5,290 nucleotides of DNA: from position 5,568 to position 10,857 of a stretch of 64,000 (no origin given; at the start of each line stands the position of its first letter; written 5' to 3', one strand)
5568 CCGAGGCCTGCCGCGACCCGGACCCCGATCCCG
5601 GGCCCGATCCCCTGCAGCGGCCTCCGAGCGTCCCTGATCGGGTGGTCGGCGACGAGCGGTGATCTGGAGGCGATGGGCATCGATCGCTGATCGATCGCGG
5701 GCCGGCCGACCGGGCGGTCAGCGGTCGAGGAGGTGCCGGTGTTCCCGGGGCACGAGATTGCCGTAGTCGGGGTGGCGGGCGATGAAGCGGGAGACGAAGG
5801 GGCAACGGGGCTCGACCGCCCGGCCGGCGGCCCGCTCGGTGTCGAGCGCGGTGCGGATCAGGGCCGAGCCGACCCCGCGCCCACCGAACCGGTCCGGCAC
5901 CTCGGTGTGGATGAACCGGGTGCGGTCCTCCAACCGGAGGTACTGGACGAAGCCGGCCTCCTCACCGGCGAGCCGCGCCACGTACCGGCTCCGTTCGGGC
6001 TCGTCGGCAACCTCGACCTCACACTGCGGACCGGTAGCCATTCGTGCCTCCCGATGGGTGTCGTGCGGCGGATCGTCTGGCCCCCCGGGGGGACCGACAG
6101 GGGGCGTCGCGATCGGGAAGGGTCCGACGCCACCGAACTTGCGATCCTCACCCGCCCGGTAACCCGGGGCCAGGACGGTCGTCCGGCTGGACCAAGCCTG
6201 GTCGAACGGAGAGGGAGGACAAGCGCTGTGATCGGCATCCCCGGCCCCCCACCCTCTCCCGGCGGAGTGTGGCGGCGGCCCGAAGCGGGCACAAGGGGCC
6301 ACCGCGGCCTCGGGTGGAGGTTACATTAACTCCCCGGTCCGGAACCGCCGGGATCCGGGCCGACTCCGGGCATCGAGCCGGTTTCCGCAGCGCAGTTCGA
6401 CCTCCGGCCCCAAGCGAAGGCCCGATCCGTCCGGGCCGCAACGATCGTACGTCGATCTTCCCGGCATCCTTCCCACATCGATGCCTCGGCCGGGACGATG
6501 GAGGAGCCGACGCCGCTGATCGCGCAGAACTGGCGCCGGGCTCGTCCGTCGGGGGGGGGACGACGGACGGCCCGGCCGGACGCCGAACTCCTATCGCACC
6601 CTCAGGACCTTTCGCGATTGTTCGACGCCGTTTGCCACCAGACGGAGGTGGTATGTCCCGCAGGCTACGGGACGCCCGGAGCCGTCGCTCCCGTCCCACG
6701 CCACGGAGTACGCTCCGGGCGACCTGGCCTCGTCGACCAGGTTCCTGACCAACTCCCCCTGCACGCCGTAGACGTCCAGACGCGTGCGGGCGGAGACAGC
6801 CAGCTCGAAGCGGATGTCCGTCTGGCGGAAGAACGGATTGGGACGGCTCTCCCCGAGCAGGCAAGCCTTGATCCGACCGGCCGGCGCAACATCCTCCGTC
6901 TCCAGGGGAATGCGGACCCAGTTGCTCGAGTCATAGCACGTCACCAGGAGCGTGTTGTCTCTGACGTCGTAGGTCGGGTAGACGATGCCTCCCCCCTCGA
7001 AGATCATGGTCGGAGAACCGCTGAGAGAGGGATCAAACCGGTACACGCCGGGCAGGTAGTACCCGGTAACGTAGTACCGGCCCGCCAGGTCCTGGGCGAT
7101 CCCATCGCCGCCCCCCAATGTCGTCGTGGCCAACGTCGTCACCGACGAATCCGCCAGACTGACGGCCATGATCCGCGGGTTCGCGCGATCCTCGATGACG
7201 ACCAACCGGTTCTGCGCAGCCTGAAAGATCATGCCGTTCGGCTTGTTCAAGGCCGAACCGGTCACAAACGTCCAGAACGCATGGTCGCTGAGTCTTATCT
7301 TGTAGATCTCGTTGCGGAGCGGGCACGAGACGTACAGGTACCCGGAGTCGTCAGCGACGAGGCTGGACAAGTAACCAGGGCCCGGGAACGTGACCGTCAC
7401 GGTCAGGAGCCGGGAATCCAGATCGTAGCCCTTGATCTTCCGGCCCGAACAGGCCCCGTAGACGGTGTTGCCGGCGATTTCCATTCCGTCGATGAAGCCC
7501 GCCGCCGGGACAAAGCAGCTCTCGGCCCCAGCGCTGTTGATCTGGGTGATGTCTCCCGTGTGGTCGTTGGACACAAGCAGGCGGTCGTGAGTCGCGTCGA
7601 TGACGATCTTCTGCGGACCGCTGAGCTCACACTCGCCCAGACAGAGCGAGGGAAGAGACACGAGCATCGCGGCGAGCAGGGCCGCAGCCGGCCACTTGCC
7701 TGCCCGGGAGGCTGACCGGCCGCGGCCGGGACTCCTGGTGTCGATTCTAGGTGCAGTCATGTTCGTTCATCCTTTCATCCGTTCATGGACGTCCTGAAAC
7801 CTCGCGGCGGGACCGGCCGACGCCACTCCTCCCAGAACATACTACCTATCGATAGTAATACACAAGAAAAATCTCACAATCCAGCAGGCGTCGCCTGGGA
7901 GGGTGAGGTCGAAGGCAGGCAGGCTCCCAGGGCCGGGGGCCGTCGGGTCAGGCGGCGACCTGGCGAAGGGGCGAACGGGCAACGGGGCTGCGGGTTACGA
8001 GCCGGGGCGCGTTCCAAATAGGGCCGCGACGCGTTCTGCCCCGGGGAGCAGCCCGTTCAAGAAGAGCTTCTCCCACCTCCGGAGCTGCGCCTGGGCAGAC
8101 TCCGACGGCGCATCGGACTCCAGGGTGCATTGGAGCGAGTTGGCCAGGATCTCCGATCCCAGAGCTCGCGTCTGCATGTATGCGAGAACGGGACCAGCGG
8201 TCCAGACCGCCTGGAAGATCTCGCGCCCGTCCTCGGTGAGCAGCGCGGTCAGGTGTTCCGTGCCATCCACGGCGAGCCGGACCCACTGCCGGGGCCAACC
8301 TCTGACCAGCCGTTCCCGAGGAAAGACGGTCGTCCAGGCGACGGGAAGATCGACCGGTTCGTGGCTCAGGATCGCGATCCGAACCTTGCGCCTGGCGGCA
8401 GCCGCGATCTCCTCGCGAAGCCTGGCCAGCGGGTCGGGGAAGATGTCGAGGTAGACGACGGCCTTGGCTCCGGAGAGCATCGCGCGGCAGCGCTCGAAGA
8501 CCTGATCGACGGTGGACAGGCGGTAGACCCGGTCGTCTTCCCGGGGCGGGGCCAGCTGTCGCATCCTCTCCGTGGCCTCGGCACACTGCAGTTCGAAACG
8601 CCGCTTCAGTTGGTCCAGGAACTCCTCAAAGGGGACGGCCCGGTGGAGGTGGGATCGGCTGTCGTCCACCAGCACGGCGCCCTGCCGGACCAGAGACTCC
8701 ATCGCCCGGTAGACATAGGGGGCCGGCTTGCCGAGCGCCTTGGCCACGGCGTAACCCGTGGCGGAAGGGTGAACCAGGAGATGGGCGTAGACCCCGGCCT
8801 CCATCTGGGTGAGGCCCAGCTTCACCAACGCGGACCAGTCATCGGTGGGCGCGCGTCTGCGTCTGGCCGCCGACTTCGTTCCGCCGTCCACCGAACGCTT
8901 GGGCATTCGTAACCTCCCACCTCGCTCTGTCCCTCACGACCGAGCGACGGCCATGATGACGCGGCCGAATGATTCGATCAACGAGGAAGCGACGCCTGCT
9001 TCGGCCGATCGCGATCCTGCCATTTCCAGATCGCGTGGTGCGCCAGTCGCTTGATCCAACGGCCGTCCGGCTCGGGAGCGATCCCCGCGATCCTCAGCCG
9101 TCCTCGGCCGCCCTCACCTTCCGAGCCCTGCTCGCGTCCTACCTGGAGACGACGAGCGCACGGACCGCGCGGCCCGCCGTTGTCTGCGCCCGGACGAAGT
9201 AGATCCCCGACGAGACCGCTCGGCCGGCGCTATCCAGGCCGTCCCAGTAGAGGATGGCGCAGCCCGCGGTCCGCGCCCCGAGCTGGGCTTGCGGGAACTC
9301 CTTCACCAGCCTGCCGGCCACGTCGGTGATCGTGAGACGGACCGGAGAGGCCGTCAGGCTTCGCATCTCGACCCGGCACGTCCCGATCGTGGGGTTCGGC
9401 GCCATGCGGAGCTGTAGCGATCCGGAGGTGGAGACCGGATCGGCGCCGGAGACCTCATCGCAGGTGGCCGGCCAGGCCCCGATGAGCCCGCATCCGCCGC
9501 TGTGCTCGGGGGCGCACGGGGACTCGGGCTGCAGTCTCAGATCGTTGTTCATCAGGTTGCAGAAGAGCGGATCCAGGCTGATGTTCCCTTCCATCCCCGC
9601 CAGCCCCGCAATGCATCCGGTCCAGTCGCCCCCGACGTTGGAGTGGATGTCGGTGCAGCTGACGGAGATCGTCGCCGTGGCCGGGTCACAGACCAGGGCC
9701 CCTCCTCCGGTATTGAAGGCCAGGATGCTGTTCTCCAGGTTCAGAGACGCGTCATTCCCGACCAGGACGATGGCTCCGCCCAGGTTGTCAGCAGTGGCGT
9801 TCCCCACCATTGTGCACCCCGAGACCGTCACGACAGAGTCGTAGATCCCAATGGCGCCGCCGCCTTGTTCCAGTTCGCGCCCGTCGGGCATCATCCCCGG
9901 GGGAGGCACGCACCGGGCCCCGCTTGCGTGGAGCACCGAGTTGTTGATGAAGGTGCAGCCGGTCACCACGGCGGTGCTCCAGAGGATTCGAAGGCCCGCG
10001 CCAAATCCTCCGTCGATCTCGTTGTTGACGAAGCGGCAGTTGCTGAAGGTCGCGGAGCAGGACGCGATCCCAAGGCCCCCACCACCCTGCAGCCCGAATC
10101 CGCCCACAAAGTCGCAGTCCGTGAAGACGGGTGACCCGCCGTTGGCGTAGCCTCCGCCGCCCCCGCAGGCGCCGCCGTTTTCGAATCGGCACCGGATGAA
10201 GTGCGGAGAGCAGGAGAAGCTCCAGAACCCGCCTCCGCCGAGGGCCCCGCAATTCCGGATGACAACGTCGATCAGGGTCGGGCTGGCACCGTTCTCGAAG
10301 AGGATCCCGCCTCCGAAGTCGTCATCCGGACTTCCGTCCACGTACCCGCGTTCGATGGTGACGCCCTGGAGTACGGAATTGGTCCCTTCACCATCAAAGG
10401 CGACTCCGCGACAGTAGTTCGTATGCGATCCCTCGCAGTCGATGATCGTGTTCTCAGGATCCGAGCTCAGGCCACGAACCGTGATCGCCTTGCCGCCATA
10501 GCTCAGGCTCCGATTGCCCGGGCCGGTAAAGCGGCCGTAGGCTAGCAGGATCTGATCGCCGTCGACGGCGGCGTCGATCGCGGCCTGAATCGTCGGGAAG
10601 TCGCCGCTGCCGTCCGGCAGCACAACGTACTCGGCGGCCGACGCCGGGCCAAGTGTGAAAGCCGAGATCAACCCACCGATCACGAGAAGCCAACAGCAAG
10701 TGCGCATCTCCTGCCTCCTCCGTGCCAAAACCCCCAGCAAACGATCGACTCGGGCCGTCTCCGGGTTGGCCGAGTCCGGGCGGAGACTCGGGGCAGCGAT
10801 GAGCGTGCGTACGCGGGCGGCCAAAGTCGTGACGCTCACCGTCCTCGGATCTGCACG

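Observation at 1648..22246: Six different secreted proteins within 21 kb all end in the same T9SS-type sorting domain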

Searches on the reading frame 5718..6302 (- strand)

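Call 10: search_protein_families(library=pfam, proteins=[window:5718-6302:-], max_evalue=0.01)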
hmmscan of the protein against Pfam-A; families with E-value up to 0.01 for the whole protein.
window:5718-6302:- (194 aa): 3 families
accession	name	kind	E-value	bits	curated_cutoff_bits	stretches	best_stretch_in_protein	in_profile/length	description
PF14542.12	Acetyltransf_CG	-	2.4e-22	79.3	30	1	106-182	1-79/80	GCN5-related N-acetyl-transferase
PF00583.31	Acetyltransf_1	-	0.0012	19.5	20.7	1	98-158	24-90/116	Acetyltransferase (GNAT) family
PF13508.13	Acetyltransf_7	-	0.0058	17.4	27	1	107-160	6-61/84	Acetyltransferase (GNAT) domain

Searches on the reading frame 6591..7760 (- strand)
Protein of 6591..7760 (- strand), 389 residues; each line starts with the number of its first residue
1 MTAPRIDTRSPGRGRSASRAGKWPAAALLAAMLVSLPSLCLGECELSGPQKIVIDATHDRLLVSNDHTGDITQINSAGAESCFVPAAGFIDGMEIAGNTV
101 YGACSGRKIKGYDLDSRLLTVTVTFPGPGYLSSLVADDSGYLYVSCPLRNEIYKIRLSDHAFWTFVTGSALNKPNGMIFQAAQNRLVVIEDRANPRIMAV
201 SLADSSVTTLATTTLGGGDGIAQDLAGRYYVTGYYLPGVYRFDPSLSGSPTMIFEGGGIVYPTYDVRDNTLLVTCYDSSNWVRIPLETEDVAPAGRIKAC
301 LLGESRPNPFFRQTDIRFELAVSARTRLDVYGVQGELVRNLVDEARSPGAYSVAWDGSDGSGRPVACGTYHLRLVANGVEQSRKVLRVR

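Call 4: search_protein_families(library=pfam, proteins=[window:6591-7760:-], max_evalue=0.1)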
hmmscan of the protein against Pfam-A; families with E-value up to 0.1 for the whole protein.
window:6591-7760:- (389 aa): 3 families
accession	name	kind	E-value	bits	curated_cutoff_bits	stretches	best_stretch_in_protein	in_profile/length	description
PF13860.13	FlgD_ig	-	2.2e-09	37.6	27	1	317-377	15-76/79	FlgD Ig-like domain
PF08450.18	SGL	-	0.004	17.2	26.3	1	113-245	66-213/246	SMP-30/Gluconolactonase/LRE-like region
PF10029.15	DUF2271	-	0.022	14.9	27.3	1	344-388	70-114/136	Predicted periplasmic protein (DUF2271)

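Call 5: search_protein_families(library=ncbifam, proteins=[window:6591-7760:-], max_evalue=0.1)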
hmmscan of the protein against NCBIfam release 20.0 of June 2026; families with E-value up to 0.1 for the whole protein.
window:6591-7760:- (389 aa): 7 families
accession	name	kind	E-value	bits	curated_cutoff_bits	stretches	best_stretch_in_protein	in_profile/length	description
NF005176.1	PRK06655.1-1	equivalog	3.1e-06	27.2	230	1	325-382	98-157/197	flagellar hook assembly protein FlgD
NF009276.0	PRK12633.1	equivalog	0.0048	16.6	383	1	324-380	129-185/234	flagellar basal body rod modification protein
NF009277.0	PRK12634.1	equivalog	0.0049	17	333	1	327-372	125-170/221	flagellar basal body rod modification protein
NF009453.0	PRK12813.1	equivalog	0.025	14.1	264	1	325-376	125-173/223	flagellar basal body rod modification protein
NF052228.1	T9SS_PorZ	equivalog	0.025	13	260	0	340-374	707-740/757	type IX secretion system anionic LPS delivery protein PorZ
NF052323.1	T9SSA_dep_M6i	equivalog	0.055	11.4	600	1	307-377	962-1027/1043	T9SS-dependent M6-like inactivated metalloprotease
NF053608.1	Lsa66_OmpA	equivalog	0.094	11.1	700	0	351-378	203-230/581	fibronectin-binding adhesin Lsa66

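Call 9: find_encoding_contigs(protein=window:6591-7760:-, flank=10000, max_places=4)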
Protein window:6591-7760:- (389 aa): 1 contig read that carries it; 1 place shown.
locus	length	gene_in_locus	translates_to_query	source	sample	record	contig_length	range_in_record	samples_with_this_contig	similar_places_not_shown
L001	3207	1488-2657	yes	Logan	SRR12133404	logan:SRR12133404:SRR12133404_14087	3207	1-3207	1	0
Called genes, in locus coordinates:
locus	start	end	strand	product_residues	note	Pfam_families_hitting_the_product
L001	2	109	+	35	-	?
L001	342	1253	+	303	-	PF01978:TrmB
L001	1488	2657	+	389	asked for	PF13860:FlgD_ig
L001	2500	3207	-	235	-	?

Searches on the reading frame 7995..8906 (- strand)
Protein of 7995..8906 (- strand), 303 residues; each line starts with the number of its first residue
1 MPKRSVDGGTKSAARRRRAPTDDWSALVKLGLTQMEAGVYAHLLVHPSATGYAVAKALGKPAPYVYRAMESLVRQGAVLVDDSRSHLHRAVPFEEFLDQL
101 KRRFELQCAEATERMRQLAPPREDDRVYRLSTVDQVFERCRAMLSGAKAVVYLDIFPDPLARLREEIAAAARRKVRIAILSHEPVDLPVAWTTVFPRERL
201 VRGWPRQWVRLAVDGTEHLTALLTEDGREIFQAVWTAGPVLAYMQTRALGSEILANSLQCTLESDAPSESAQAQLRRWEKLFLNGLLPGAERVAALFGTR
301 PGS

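Call 10: search_protein_families(library=pfam, proteins=[window:7995-8906:-], max_evalue=0.01)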
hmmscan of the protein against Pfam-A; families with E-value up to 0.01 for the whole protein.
window:7995-8906:- (303 aa): 2 families
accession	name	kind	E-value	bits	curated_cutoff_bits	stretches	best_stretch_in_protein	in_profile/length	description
PF01978.25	TrmB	-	3.8e-15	55.9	25.6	1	28-94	2-68/68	Sugar-specific transcriptional regulator TrmB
PF11495.14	Regulator_TrmB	-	3.8e-05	23.5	22.2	1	129-220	4-94/233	Archaeal transcriptional regulator TrmB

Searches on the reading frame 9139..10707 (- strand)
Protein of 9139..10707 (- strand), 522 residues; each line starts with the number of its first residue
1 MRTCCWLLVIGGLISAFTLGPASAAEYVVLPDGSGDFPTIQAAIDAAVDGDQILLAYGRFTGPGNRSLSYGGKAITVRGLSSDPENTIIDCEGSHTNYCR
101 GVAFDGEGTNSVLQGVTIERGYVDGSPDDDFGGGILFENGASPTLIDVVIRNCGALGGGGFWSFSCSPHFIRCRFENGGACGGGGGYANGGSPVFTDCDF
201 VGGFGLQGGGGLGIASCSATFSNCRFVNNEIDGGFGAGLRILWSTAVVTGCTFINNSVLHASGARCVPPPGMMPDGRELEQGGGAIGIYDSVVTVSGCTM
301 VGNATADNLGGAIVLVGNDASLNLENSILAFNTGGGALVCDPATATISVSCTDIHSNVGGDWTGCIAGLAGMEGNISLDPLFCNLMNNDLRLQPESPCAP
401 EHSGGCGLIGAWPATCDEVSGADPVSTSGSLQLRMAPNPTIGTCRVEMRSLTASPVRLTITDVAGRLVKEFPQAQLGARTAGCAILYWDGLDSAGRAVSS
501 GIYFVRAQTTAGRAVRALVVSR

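Call 4: search_protein_families(library=pfam, proteins=[window:9139-10707:-], max_evalue=0.1)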
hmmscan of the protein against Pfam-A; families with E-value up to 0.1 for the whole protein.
window:9139-10707:- (522 aa): 3 families
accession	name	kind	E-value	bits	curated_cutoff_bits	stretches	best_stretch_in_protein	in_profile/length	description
PF13229.12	Beta_helix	-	4e-11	43.2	25.9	1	134-326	2-155/158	Right handed beta helix region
PF13860.13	FlgD_ig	-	7.6e-08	32.7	27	1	452-511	21-77/79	FlgD Ig-like domain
PF18962.6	Por_Secre_tail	-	0.0011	19.6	27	0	437-470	3-36/75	Secretion system C-terminal sorting domain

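Call 5: search_protein_families(library=ncbifam, proteins=[window:9139-10707:-], max_evalue=0.1)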
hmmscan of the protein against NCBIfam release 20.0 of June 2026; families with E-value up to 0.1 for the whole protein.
window:9139-10707:- (522 aa): 10 families
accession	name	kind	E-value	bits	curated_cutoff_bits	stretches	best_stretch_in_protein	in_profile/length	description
NF005176.1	PRK06655.1-1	equivalog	3.4e-08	33.6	230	1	445-515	89-156/197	flagellar hook assembly protein FlgD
NF009277.0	PRK12634.1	equivalog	0.00015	21.9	333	1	450-511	118-178/221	flagellar basal body rod modification protein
NF052228.1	T9SS_PorZ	equivalog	0.00016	20.3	260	1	457-511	698-744/757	type IX secretion system anionic LPS delivery protein PorZ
TIGR04183.1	Por_Secre_tail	domain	0.00038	20.4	23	1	436-520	2-71/72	T9SS type A sorting domain-containing protein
NF033707.1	T9SS_sortase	equivalog_domain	0.0041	14.8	420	1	434-509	1000-1077/1095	type IX secretion system sortase PorU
NF007822.0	PRK10531.1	equivalog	0.0094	14.7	436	1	22-91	78-152/430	putative acyl-CoA thioester hydrolase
NF051894.1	anti_phage_HalA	equivalog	0.05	12.8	250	1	195-266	58-112/338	anti-phage Hailong system effector protein HalA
NF009276.0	PRK12633.1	equivalog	0.051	13.3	383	1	453-510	128-182/234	flagellar basal body rod modification protein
NF004746.0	PRK06077.1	equivalog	0.064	12.6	320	1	280-327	53-99/252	3-ketoacyl-(acyl-carrier-protein) reductase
TIGR03805.1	beta_helix_1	subfamily_domain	0.07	12.2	141.5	0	40-97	1-54/314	parallel beta-helix domain-containing protein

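Call 19: find_encoding_contigs(protein=window:9139-10707:-, flank=10000, max_places=4)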
Protein window:9139-10707:- (522 aa): no gene with exactly this product is on record in the collection.
